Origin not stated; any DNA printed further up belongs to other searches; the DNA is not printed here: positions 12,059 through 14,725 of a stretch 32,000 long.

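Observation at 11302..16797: Minimal orphan glycyl-radical-enzyme locus with its own regulator and an anion-type permease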

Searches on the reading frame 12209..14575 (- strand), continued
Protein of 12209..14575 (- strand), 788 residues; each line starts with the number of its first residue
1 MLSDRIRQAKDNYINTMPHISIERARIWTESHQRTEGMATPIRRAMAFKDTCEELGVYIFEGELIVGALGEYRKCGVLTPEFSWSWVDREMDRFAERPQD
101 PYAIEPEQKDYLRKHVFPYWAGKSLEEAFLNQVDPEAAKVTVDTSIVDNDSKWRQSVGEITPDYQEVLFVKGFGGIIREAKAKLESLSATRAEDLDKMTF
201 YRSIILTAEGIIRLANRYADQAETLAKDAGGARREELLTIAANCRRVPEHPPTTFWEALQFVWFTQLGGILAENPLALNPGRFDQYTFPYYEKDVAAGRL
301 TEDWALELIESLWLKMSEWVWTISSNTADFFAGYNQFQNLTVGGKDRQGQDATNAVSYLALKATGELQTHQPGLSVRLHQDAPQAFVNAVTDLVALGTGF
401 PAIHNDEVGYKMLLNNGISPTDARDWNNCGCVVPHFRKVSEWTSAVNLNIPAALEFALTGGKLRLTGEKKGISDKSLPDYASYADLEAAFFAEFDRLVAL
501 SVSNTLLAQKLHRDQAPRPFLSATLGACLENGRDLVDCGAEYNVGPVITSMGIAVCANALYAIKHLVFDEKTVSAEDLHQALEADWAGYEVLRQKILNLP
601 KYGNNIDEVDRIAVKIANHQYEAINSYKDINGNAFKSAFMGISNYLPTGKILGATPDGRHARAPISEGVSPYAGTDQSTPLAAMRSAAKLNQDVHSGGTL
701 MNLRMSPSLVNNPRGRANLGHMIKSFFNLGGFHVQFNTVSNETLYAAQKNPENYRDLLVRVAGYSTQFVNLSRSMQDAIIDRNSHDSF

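Call 72: fold_search(model_id=the predicted structure, library=pdb)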
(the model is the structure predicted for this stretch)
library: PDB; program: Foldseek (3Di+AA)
matches with E <= 10: 339; with E <= 0.001: 63
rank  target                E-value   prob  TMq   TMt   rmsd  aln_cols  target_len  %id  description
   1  9f3x_C                3.4e-49  1.00  0.84  0.83   7.1       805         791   35  CutC choline lyase in complex with cyclopropylcholine (released 2024-05-08)
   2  5a0u_A                3.7e-49  1.00  0.84  0.84   7.2       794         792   37  Structure of CutC choline lyase choline bound form from Klebsiella pneumoniae. (released 2015-07-29)
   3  5fau_B                1.3e-48  1.00  0.82  0.82   7.4       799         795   35  wild-type choline TMA lyase in complex with choline (released 2016-09-28)
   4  9r0v_C                1.5e-48  1.00  0.82  0.81   7.4       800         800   35  CutC IN COMPLEX WITH Inhibitor (released 2026-02-11)
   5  9r0v_A                2.1e-48  1.00  0.83  0.82   7.4       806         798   35  CutC IN COMPLEX WITH Inhibitor (released 2026-02-11)
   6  5faw_A                3.0e-48  1.00  0.82  0.81   7.3       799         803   35  T502A mutant of choline TMA-lyase (released 2016-09-28)
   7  5fay_A                4.6e-48  1.00  0.82  0.81   7.4       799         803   35  Y208F mutant of choline TMA-lyase (released 2016-09-28)
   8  6vue_A                5.4e-48  1.00  0.83  0.81   7.3       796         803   35  wild-type choline TMA lyase in complex with 1-methyl-1,2,3,6-tetrahydropyridin-3-ol (released 2020-11-04)
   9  9ht9_A                5.7e-48  1.00  0.82  0.82   7.4       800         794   35  CutC in complex with inhibitor1 (released 2026-01-14)
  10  5fau_A                6.8e-48  1.00  0.82  0.82   7.4       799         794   35  wild-type choline TMA lyase in complex with choline (released 2016-09-28)
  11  5fay_B                8.1e-48  1.00  0.81  0.82   7.4       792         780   35  Y208F mutant of choline TMA-lyase (released 2016-09-28)
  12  5fav_A                9.7e-48  1.00  0.82  0.81   7.4       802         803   35  E491Q mutant of choline TMA-lyase (released 2016-09-28)
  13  5a0u_H                1.4e-47  1.00  0.84  0.83   7.1       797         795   36  Structure of CutC choline lyase choline bound form from Klebsiella pneumoniae. (released 2015-07-29)
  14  5kdp_C                2.7e-47  1.00  0.83  0.81   7.4       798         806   35  E491A mutant of choline TMA-lyase (released 2016-09-28)
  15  5fav_B                3.4e-47  1.00  0.83  0.81   7.3       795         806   35  E491Q mutant of choline TMA-lyase (released 2016-09-28)
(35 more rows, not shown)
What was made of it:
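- Foldseek finds 35-37% identity to CutC and 25-36% to all other solved GREs, with TM 0.84 (call 72).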

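Call 74: find_encoding_contigs(protein=P0050, flank=8000, max_places=1)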
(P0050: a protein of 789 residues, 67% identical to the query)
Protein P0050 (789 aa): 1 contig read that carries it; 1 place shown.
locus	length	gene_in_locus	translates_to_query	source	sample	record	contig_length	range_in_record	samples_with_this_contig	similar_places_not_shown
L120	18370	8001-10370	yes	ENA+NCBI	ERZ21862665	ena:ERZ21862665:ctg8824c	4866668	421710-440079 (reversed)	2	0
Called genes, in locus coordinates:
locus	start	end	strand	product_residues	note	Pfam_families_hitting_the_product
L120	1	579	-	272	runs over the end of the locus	PF00941:FAD_binding_5, PF03450:CO_deh_flav_C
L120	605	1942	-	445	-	PF00860:Xan_ur_permease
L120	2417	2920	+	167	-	-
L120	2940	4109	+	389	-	PF07695:7TMR-DISM_7TM, PF00990:GGDEF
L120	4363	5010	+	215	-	PF02525:Flavodoxin_2, PF03358:FMN_red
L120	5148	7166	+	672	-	PF02743:dCache_1, PF22673:MCP-like_PDC_1, PF17201:Cache_3-Cache_2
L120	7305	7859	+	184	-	PF12844:HTH_19, PF13560:HTH_31, PF01381:HTH_3, PF07883:Cupin_2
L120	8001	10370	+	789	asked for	PF02901:PFL-like, PF01228:Gly_radical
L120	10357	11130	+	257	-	PF13353:Fer4_12, PF04055:Radical_SAM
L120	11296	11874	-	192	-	PF20603:Bact_hydrolase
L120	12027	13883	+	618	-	PF00158:Sigma54_activat, PF14532:Sigma54_activ_2, PF00004:AAA (weak), PF07724:AAA_2 (weak), PF25601:AAA_lid_14, PF02954:HTH_8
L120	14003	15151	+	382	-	PF00465:Fe-ADH, PF13685:Fe-ADH_2, PF25137:ADH_Fe_C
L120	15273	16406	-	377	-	PF09002:Card1_endonuc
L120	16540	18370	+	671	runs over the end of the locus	PF05689:InvE_AD (faint)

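Call 75: find_encoding_contigs(protein=P0107, flank=8000, max_places=1)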
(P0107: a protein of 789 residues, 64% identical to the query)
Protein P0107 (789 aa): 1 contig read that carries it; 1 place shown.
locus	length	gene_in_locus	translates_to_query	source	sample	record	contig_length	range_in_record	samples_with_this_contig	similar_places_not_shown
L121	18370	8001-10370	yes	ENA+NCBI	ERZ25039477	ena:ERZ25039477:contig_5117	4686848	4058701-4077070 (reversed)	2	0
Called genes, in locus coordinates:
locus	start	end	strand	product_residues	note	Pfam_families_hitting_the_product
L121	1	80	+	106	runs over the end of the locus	PF03551:PadR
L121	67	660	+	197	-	PF11193:DUF2812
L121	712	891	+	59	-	-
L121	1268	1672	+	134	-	PF09719:C_GCAxxG_C_C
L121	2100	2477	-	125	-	PF01638:HxlR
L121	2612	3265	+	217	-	PF02525:Flavodoxin_2, PF03358:FMN_red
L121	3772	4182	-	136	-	PF09391:DUF2000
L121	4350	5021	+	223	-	PF00392:GntR, PF07729:FCD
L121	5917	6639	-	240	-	PF00106:adh_short, PF01370:Epimerase (weak), PF08659:KR, PF13460:NAD_binding_10 (faint), PF13561:adh_short_C2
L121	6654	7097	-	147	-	PF01978:TrmB (faint), PF12802:MarR_2, PF22381:Staph_reg_Sar_Rot (faint), PF01047:MarR, PF13463:HTH_27 (weak)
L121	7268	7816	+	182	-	PF01381:HTH_3, PF07883:Cupin_2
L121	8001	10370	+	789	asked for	PF02901:PFL-like, PF01228:Gly_radical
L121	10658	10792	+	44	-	-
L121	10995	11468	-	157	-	PF14200:RicinB_lectin_2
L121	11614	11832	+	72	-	-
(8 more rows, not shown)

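Call 79: search_protein_families(library=pfam, proteins=[L042:6465-7907:+, L109:3876-5300:+, L112:13616-15025:+, L037:8616-10343:+, L097:16230-17708:+, L061:8268-10364:+, L108:3778-5133:-, L053:7630-9090:-, L043:4406-5752:-, L110:6463-7956:-], max_evalue=0.00001)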
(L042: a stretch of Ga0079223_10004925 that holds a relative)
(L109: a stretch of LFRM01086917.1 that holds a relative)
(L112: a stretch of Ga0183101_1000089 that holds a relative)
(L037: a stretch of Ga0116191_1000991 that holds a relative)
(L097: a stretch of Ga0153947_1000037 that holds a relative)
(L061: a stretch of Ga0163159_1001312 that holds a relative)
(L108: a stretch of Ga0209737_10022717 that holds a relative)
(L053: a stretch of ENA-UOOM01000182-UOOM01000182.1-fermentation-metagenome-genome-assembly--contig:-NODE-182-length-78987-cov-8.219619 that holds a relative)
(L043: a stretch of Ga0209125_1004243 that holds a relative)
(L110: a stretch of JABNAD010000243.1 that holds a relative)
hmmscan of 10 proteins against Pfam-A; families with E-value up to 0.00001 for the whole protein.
L042:6465-7907:+ (480 aa): 0 families

L109:3876-5300:+ (474 aa): 2 families
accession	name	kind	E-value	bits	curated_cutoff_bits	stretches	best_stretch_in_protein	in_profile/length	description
PF13091.12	PLDc_2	-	2.1e-38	131.6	27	2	299-426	2-128/132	PLD-like domain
PF00614.28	PLDc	-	2.3e-09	37.3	21.9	0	377-401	3-27/28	Phospholipase D Active site motif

L112:13616-15025:+ (469 aa): 2 families
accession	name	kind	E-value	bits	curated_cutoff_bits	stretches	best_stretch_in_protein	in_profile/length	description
PF12229.13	PG_binding_4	-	8.1e-29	100.6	22.1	2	226-326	13-113/117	Putative peptidoglycan binding domain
PF03734.19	YkuD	-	1.7e-21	77.8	23.4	1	349-466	2-145/146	L,D-transpeptidase catalytic domain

L037:8616-10343:+ (575 aa): 5 families
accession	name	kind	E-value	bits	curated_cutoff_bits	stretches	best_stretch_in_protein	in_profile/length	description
PF13437.12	HlyD_3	-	3.7e-39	134.2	22.2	2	339-438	1-96/106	HlyD family secretion protein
PF16576.10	HlyD_D23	-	2.2e-26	92.9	30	1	330-417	101-185/214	Barrel-sandwich domain of CusB or HlyD membrane-fusion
PF13533.13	Biotin_lipoyl_2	-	4.4e-23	81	29.8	2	276-306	2-32/32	Biotin-lipoyl like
PF00364.28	Biotin_lipoyl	-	1.4e-16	60.5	22.1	0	274-305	42-73/73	Biotin-requiring enzyme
PF12700.13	HlyD_2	-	8e-11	41.7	25.1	0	52-189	41-176/416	HlyD family secretion protein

L097:16230-17708:+ (492 aa): 2 families
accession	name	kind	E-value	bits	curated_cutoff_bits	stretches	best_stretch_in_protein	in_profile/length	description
PF02782.22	FGGY_C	-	6.7e-44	150.5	27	1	259-447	2-195/198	FGGY family of carbohydrate kinases, C-terminal domain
PF00370.27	FGGY_N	-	8.8e-32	111.1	28.8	1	8-247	2-243/245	FGGY family of carbohydrate kinases, N-terminal domain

L061:8268-10364:+ (698 aa): 4 families
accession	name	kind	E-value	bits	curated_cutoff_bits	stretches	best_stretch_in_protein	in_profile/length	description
PF00270.35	DEAD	-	3.8e-25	89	26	1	36-206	2-166/167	DEAD/DEAH box helicase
PF00271.37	Helicase_C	-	1.3e-20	74.1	23.5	1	244-346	6-109/110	Helicase conserved C-terminal domain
PF04851.21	ResIII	-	3e-11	44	22.5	1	33-199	3-162/164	Type III restriction enzyme, res subunit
PF16124.10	RecQ_Zn_bind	-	3.9e-06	27.9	25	0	441-488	17-66/66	RecQ zinc-binding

L108:3778-5133:- (451 aa): 1 family
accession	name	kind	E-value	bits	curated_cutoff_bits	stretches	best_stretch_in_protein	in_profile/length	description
PF00271.37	Helicase_C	-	8.2e-09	36.1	23.5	1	13-83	41-110/110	Helicase conserved C-terminal domain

L053:7630-9090:- (486 aa): 6 families
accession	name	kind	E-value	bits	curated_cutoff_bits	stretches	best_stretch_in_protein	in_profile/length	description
PF00158.32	Sigma54_activat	-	2.4e-72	242.5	20.2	1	173-340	2-168/168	Sigma-54 interaction domain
PF25601.1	AAA_lid_14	-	5e-24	84.4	27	1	345-421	1-78/87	AAA+ ATPase lid domain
PF14532.12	Sigma54_activ_2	-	6e-20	72.3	25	1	173-344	1-138/138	Sigma-54 interaction domain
PF02954.25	HTH_8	-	2.8e-11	43.4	22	1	439-477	3-41/42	Bacterial regulatory protein, Fis family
PF00989.32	PAS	-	5.6e-07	30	22.6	1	29-122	3-101/113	PAS fold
PF13426.13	PAS_9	-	2.5e-06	28.1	27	0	37-127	1-94/103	PAS domain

L043:4406-5752:- (448 aa): 2 families
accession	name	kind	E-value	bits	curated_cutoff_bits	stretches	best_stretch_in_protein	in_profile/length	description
PF08495.15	FIST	-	2.5e-36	125.8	23.2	1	103-299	3-189/189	FIST N domain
PF10442.14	FIST_C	-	2.6e-18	66.8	28.5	1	303-427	3-128/131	FIST C domain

L110:6463-7956:- (497 aa): 1 family
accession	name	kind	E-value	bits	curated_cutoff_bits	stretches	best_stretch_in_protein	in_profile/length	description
PF00395.25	SLH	-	1.3e-12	47.9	20.8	1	199-237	1-39/44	S-layer homology domain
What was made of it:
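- Tried and rejected: They were unrelated genes: PLD, an L,D-transpeptidase, HlyD, an FGGY kinase, helicases, a sigma-54 activator, FIST and SLH proteins, and one ORF with no match (call 79).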
